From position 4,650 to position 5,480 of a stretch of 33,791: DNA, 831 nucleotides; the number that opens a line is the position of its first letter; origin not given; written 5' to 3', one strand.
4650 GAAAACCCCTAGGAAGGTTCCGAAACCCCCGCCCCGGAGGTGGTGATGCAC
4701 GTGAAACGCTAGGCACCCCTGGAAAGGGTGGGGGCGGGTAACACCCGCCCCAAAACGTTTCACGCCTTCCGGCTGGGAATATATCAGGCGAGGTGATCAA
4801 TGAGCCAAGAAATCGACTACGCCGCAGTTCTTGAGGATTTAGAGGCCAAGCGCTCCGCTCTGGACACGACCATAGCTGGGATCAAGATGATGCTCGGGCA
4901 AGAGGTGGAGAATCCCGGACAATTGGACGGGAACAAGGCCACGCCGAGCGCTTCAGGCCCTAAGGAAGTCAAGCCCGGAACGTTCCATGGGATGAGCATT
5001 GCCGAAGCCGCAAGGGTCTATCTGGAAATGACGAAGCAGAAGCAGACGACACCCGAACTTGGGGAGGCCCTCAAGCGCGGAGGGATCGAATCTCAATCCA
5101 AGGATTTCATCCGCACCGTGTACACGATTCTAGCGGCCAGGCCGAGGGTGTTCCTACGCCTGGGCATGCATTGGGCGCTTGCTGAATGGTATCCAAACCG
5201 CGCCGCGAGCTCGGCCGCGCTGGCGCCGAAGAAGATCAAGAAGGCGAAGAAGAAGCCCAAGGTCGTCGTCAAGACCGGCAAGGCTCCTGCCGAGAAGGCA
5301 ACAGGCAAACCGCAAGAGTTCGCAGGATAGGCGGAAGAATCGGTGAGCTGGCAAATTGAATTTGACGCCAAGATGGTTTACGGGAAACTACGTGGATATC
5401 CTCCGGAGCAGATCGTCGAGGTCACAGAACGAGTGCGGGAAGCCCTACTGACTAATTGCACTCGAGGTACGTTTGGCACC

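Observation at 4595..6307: Transposon-borne cargo: orphan Panacea (DUF4065) gene facing a wHTH + RelE-like pair with overlapping stop codons - candidate unconventional toxin-antitoxin/defence module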

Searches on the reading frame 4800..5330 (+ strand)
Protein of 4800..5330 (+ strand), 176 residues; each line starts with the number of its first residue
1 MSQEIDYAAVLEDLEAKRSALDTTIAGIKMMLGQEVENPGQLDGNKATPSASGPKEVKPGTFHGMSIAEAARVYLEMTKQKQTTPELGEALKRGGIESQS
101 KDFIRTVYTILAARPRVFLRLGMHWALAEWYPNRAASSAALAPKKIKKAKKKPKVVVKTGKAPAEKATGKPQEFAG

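Call 3: search_protein_families(library=pfam, proteins=[window:4800-5330:+], max_evalue=0.1)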
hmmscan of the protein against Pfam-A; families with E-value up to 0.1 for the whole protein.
window:4800-5330:+ (176 aa): 1 family
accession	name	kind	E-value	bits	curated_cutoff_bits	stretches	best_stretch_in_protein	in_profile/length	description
PF05066.19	HARE-HTH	-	0.014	16.2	25.9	1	65-130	1-71/71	HB1, ASXL, restriction endonuclease HTH domain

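Call 5: search_protein_families(library=ncbifam, proteins=[window:4800-5330:+], max_evalue=0.1)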
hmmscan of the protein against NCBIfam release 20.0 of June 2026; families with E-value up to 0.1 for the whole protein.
window:4800-5330:+ (176 aa): 0 families

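Call 6: search_protein_families(library=padloc, proteins=[window:4800-5330:+], max_evalue=0.1)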
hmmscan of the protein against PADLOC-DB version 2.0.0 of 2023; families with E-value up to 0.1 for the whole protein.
window:4800-5330:+ (176 aa): 0 families

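Call 7: search_protein_families(library=phrogs, proteins=[window:4800-5330:+], max_evalue=0.1)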
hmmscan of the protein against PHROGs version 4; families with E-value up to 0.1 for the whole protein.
window:4800-5330:+ (176 aa): 0 families

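Call 13: find_homologous_proteins(query=window:4800-5327:+, max_evalue=0.01)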
Query window:4800-5327:+ (176 aa): 4 proteins with E <= 0.01 among 183 candidates.
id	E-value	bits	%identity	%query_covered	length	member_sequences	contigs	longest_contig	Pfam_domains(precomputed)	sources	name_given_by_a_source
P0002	7.1e-108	375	100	100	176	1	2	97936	-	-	-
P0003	3.5e-37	145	51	75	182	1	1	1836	-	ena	-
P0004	1.3e-34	137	52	82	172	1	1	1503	-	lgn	-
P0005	1.0e-32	131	46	86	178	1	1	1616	-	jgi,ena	-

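Call 14: find_encoding_contigs(protein=P0003, flank=10000)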
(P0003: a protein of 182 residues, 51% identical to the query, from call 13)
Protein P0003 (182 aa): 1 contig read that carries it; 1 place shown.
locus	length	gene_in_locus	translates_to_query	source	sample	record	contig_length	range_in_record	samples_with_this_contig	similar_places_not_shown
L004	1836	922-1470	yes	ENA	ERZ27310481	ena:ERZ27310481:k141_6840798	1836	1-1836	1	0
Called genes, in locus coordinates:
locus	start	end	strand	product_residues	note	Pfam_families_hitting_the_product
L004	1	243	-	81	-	?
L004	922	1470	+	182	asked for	-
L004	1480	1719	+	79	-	-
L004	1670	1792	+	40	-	-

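Call 15: find_encoding_contigs(protein=P0004, flank=10000)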
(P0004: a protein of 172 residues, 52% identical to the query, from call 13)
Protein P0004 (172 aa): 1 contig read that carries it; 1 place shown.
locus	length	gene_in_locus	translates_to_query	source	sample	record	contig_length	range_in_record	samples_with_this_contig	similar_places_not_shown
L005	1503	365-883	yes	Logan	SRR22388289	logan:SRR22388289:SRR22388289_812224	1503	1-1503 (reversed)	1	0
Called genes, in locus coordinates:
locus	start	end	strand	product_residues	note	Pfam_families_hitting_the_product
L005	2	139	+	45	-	?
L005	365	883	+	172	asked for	-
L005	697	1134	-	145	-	-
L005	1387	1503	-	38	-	?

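Call 16: find_encoding_contigs(protein=P0005, flank=10000)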
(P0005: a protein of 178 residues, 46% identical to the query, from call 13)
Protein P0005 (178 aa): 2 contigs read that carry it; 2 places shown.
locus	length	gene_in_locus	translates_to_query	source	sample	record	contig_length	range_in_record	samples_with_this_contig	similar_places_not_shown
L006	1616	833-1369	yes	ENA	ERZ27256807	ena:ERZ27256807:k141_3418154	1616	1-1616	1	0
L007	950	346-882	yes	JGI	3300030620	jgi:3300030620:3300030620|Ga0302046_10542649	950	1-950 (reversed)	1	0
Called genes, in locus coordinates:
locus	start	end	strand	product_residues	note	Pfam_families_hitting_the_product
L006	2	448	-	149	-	?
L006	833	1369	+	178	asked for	-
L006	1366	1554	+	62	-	-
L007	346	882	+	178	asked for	-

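Call 60: find_related_loci(query=A5, collection=metagenome_contigs, flank=6000)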
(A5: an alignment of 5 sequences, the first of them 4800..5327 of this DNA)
Query A5 (176 aa) in metagenome_contigs; peptide patterns used: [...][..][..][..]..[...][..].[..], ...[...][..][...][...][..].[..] (x = any residue, [..] = any of these).
452 stretches matched a pattern; 42 encode a relative of the query (tblastn E <= 1e-3); 42 distinct loci.
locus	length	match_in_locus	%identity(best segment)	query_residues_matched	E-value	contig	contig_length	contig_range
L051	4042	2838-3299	50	1-154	1e-41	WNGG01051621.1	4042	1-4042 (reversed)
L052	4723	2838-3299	50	1-154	1e-41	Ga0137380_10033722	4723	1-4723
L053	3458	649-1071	51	1-140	2e-40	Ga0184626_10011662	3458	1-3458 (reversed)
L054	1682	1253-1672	49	1-139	2e-39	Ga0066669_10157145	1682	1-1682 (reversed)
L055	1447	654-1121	50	1-154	6e-36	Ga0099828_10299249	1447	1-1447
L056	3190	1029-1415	49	3-132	2e-32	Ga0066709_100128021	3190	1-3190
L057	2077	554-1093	42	5-173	6e-31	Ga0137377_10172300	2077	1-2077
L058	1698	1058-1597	42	5-173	6e-31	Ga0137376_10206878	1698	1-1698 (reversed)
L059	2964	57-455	45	2-131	7e-30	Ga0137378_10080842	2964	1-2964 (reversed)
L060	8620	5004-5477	40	1-172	8e-30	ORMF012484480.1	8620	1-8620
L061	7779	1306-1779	40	1-172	8e-30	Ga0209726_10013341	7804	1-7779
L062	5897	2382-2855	40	1-172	8e-30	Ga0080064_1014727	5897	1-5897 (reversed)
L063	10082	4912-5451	41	5-173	1e-28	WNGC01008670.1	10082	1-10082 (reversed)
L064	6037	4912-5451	41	5-173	1e-28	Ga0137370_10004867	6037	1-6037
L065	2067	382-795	40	2-132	6e-28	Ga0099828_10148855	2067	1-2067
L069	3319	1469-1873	44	5-132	4e-26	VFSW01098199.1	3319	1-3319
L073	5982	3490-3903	40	2-132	3e-25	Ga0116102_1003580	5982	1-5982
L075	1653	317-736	39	1-141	5e-24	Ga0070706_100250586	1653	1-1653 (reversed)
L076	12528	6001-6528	38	3-169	9e-24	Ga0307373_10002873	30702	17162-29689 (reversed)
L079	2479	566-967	39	2-133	4e-23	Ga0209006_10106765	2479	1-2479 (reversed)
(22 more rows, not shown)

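Call 64: predict_structure(alignment_id=A4)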
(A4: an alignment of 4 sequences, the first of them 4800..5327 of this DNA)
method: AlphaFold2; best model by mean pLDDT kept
length: 176 residues; sequences in the alignment: 4
mean_pLDDT: 51.3   pTM: 0.27
mean pLDDT of the five models: 51.3, 49.8, 49.6, 40.9, 40.5
residues with pLDDT >= 90: 0; 70-90: 13; 50-70: 73; < 50: 90
segments of 3 or more residues with pLDDT < 50: 35-54, 98-101, 109-119, 121-144, 146-151, 153-164, 166-171, 173-176
pLDDT, mean of each block of 10 residues (from residue 1): 58 72 68 44 35 48 57 62 60 52 51 47 45 40 45 47 46 44
secondary structure, 60 per line:
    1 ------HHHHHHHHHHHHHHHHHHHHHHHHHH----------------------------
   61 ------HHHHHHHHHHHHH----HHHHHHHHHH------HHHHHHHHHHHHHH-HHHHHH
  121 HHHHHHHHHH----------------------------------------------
elements in order: H7-32 H67-79 H84-93 H100-113 H115-130

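Call 66: search_protein_families(library=pfam, alignment_id=A6, max_evalue=0.05)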
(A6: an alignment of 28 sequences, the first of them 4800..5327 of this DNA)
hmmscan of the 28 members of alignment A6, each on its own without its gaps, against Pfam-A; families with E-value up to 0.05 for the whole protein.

A. member 1, window:4800-5327:+ (176 aa): 1 family
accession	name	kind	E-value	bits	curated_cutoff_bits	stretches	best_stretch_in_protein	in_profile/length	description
PF05066.19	HARE-HTH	-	0.014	16.2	25.9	1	65-130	1-71/71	HB1, ASXL, restriction endonuclease HTH domain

B. families by the number of members that match (of 28 scanned): 16 families
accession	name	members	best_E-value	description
PF05066.19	HARE-HTH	10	0.00038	HB1, ASXL, restriction endonuclease HTH domain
PF12802.13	MarR_2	4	0.0022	MarR family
PF12840.13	HTH_20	3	0.00032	Helix-turn-helix domain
PF01978.25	TrmB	3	0.001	Sugar-specific transcriptional regulator TrmB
PF14394.12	DUF4423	3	0.027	Domain of unknown function (DUF4423)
PF15692.10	NKAP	2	0.00061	NF-kappa-B-activating protein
PF13412.12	HTH_24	2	0.00093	Winged helix-turn-helix DNA-binding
PF05732.17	RepL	2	0.0018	Firmicute plasmid replication protein (RepL)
PF21476.4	PF0610-like_N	2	0.005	PF0610-like, N-terminal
PF08939.15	Bles03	2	0.038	Basophilic leukemia-expressed protein Bles03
PF08279.18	HTH_11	1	0.0029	HTH domain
PF01047.28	MarR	1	0.0074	MarR family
PF21984.2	DnaD_N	1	0.011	DnaD N-terminal domain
PF12824.13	MRP-L20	1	0.014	Mitochondrial ribosomal protein subunit L20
PF03965.22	Penicillinase_R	1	0.035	Penicillinase repressor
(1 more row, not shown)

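Call 67: search_solved_structures(query=A6, max_evalue=1)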
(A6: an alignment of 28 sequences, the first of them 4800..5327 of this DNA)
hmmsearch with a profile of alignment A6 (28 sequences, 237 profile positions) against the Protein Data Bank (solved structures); distinct sequences matched with E-value up to 1: 15.
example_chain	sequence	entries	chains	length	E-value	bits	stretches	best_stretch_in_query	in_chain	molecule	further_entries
6zfb_D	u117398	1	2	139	0.00063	22.9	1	120-165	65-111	DNA-directed RNA polymerase subunit delta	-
2m4k_A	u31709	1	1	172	0.0012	22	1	120-164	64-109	DNA-directed RNA polymerase subunit delta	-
7f75_L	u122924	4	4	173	0.0012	22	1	120-164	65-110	DNA-directed RNA polymerase subunit delta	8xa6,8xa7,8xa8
9e71_BW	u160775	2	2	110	0.0049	20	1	142-232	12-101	SSU ribosomal protein S25E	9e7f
2l54_A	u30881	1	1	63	0.036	17.2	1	180-227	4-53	Double-stranded RNA-specific adenosine deaminase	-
8gbc_A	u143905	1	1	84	0.082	16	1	174-227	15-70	Double-stranded RNA-specific adenosine deaminase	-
1s3j_A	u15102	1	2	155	0.094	15.8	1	187-232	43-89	YusO protein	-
8gbd_A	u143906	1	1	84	0.098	15.7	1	174-228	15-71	Double-stranded RNA-specific adenosine deaminase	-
3bro_A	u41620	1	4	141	0.15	15.1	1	178-232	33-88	Transcriptional regulator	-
5zu1_A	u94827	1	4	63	0.23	14.5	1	179-227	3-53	Double-stranded RNA-specific adenosine deaminase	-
5opt_a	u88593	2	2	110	0.27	14.3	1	137-228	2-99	Ribosomal protein S25, putative | 40S ribosomal protein S25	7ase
3irq_D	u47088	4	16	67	0.28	14.3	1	179-227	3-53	Double-stranded RNA-specific adenosine deaminase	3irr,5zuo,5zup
2acj_A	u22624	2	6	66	0.34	14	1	179-227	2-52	Double-stranded RNA-specific adenosine deaminase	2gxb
1qgp_A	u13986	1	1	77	0.69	13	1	179-227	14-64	PROTEIN (DOUBLE STRANDED RNA ADENOSINE DEAMINASE)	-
1ft9_A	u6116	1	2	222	0.71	12.9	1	194-234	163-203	CARBON MONOXIDE OXIDATION SYSTEM TRANSCRIPTION REGULATOR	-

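Call 88: search_protein_families(library=pfam, proteins=[L060:5503-5856:+, L060:5834-6271:-, L075:823-1128:+, L075:1131-1304:-, L079:1396-2100:+, L076:6736-7338:+, L073:4261-5100:+, L053:1385-1687:-], max_evalue=0.05)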
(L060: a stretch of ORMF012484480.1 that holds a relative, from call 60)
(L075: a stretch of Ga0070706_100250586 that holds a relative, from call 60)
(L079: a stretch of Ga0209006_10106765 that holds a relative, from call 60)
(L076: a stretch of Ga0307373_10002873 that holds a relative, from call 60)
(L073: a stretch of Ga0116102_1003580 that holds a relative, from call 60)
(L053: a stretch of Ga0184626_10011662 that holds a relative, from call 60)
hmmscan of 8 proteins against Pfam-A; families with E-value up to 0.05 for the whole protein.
L060:5503-5856:+ (118 aa): 0 families

L060:5834-6271:- (146 aa): 0 families

L075:823-1128:+ (102 aa): 0 families

L075:1131-1304:- (58 aa): 0 families

L079:1396-2100:+ (235 aa): 1 family
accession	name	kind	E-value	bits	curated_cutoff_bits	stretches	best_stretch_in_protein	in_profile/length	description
PF01936.24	NYN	-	5.5e-09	37.1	24.2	1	18-182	5-139/145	NYN domain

L076:6736-7338:+ (201 aa): 1 family
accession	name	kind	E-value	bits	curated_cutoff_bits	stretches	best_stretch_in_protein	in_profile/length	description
PF15956.11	DUF4760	-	1.5e-20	74.2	25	1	53-200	4-141/141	Domain of unknown function (DUF4760)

L073:4261-5100:+ (280 aa): 0 families

L053:1385-1687:- (101 aa): 0 families

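Call 102: search_dna_similar(query=L069:1469-2176:+, collection=plasmids, mode=protein, max_rows=10)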
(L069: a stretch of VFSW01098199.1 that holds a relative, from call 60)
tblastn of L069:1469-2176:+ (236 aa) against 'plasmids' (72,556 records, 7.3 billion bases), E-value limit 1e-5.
No match.
